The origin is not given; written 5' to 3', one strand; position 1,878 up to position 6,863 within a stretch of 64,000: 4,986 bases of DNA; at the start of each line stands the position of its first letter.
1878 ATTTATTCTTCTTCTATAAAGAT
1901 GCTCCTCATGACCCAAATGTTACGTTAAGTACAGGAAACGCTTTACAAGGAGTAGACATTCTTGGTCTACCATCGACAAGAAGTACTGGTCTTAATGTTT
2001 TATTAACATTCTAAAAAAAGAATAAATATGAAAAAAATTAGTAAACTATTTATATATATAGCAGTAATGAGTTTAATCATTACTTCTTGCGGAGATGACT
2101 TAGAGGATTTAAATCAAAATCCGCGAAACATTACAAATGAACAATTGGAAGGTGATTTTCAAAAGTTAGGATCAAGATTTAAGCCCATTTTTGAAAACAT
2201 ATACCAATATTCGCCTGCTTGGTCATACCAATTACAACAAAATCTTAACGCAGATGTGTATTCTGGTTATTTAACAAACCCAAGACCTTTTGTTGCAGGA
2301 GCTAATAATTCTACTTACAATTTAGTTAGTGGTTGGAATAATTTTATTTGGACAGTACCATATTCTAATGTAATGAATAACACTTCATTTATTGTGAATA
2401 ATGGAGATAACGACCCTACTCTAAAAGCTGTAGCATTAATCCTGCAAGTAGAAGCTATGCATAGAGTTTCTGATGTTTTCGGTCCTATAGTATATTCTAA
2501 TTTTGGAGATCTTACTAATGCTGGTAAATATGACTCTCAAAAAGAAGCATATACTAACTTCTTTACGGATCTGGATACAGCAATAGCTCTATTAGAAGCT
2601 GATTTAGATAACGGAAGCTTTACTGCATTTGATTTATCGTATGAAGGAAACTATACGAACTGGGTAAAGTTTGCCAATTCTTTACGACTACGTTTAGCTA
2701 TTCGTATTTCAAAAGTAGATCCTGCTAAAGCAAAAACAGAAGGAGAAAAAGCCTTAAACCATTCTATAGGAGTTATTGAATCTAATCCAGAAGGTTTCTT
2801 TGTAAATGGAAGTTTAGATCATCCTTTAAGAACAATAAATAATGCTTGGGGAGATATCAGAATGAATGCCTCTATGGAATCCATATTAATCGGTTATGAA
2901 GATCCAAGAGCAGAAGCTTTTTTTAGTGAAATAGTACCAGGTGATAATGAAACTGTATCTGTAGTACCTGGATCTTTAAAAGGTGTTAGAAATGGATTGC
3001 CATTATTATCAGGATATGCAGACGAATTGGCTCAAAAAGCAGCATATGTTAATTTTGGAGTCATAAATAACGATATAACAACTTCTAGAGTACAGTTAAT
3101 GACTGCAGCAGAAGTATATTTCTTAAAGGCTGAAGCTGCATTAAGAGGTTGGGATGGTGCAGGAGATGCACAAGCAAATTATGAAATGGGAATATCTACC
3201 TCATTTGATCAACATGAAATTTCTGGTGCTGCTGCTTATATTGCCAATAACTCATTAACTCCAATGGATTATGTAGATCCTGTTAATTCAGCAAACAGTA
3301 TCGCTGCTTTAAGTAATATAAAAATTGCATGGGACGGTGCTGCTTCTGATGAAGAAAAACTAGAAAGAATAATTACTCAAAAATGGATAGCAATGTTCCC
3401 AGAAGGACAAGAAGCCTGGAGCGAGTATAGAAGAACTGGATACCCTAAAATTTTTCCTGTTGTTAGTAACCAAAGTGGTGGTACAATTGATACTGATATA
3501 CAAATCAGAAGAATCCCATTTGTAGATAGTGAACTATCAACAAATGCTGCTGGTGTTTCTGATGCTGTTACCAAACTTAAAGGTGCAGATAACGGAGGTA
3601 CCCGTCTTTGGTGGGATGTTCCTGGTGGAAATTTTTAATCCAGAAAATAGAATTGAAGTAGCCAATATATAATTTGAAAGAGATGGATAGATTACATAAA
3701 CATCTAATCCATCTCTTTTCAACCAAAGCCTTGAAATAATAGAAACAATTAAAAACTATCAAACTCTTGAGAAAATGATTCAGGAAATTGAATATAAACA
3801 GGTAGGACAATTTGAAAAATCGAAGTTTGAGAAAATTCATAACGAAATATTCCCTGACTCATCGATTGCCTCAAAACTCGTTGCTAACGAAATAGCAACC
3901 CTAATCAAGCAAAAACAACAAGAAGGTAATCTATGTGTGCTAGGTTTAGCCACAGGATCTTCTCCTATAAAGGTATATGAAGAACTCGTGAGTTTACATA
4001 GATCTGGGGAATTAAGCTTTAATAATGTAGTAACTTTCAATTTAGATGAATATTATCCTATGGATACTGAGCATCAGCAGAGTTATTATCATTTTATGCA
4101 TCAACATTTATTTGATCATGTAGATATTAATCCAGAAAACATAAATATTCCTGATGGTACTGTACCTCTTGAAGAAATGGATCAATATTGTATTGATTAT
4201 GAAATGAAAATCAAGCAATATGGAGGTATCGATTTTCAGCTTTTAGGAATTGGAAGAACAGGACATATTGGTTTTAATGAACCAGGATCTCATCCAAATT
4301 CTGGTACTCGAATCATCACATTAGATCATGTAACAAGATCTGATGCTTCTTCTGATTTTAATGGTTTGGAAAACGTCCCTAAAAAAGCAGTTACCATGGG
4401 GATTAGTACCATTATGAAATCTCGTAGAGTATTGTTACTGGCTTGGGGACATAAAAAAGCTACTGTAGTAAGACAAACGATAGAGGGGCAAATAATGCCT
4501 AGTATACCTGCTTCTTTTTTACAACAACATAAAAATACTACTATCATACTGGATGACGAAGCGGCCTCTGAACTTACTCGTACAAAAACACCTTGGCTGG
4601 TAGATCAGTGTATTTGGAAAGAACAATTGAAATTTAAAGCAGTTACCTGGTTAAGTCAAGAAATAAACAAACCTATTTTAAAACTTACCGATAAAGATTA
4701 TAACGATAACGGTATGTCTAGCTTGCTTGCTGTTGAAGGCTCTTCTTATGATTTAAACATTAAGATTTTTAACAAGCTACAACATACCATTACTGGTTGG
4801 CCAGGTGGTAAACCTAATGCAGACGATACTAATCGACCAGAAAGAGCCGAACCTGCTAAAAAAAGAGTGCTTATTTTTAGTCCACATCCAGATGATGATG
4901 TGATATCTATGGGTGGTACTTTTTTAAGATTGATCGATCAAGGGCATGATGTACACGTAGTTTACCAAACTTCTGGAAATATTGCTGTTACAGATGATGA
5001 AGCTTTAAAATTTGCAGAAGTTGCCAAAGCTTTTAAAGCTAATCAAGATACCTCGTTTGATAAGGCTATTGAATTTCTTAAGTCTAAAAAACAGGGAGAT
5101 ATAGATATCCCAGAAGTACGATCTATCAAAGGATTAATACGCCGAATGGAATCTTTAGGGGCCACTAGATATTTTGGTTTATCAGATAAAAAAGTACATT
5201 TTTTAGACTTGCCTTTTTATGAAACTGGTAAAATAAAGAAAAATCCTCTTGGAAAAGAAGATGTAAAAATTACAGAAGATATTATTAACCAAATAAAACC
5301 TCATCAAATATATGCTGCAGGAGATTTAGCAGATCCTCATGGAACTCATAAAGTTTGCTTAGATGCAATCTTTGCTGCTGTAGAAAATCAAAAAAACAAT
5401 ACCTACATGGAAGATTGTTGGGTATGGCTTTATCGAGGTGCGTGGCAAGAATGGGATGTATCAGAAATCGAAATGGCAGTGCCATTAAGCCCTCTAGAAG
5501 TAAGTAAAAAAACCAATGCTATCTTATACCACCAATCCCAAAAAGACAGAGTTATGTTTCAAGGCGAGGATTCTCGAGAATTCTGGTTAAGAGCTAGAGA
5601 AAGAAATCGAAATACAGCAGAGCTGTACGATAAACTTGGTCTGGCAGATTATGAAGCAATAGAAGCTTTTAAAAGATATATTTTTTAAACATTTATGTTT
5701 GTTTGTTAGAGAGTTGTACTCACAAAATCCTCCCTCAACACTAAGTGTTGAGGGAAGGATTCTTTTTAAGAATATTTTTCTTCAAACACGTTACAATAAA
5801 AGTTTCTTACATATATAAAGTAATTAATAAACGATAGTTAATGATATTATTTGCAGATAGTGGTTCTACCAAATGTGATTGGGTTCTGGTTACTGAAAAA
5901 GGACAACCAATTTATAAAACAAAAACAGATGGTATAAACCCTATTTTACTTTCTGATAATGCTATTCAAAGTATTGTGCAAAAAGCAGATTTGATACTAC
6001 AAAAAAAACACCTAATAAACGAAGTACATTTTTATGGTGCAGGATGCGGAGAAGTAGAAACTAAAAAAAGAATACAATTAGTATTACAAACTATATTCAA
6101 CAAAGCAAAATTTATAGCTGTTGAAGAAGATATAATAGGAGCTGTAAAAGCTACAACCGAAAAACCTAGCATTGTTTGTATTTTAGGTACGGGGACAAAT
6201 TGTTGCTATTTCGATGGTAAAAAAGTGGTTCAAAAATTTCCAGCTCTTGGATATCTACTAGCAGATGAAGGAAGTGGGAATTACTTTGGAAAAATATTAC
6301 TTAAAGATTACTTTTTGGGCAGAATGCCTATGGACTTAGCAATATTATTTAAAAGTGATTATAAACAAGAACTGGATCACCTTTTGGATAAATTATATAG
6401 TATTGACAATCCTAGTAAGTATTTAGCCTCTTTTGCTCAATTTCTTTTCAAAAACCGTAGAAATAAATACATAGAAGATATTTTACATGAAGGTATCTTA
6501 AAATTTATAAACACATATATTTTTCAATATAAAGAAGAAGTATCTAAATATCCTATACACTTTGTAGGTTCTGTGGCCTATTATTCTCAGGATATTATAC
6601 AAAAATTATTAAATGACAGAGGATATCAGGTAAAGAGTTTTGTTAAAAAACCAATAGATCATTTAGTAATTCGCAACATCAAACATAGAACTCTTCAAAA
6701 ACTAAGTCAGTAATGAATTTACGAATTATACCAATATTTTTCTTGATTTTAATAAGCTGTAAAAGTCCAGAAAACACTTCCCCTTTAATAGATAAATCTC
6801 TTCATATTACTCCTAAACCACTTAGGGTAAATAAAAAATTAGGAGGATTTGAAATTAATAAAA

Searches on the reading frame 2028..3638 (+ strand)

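Call 71: search_protein_families(library=pfam, proteins=[window:2028-3638:+], max_evalue=0.00001)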
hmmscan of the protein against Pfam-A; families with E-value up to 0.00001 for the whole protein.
window:2028-3638:+ (536 aa): 2 families
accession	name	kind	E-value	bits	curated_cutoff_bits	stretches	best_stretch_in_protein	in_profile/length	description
PF12741.13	SusD-like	-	1.1e-181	605.6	27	1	27-530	1-495/495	Susd and RagB outer membrane lipoprotein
PF12771.13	SusD-like_2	-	2.4e-80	270.9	27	1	70-495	28-411/415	Starch-binding associating with outer membrane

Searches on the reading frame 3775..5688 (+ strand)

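Call 71: search_protein_families(library=pfam, proteins=[window:3775-5688:+], max_evalue=0.00001)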
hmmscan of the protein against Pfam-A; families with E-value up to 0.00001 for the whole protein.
window:3775-5688:+ (637 aa): 2 families
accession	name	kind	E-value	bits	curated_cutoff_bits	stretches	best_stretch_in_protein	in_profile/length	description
PF01182.26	Glucosamine_iso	-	7.8e-23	81.9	27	1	32-256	6-223/225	Glucosamine-6-phosphate isomerases/6-phosphogluconolactonase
PF02585.22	PIG-L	-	8.8e-17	62.3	28.2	1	366-535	1-128/129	GlcNAc-PI de-N-acetylase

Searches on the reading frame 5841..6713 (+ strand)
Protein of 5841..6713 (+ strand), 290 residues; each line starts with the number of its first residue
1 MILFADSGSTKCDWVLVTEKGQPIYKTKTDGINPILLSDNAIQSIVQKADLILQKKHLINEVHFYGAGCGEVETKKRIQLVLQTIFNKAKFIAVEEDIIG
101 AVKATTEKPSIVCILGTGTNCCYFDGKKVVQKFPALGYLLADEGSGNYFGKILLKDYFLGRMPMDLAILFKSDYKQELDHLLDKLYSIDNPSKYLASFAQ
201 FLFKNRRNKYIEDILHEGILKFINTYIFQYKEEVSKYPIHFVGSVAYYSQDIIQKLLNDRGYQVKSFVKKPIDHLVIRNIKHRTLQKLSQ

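Call 71: search_protein_families(library=pfam, proteins=[window:5841-6713:+], max_evalue=0.00001)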
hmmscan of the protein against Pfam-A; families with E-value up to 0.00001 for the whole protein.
window:5841-6713:+ (290 aa): 1 family
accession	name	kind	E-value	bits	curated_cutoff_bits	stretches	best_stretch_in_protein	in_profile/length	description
PF01869.26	BcrAD_BadFG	-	1.4e-07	31.8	31.5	1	6-248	4-233/271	BadF/BadG/BcrA/BcrD ATPase family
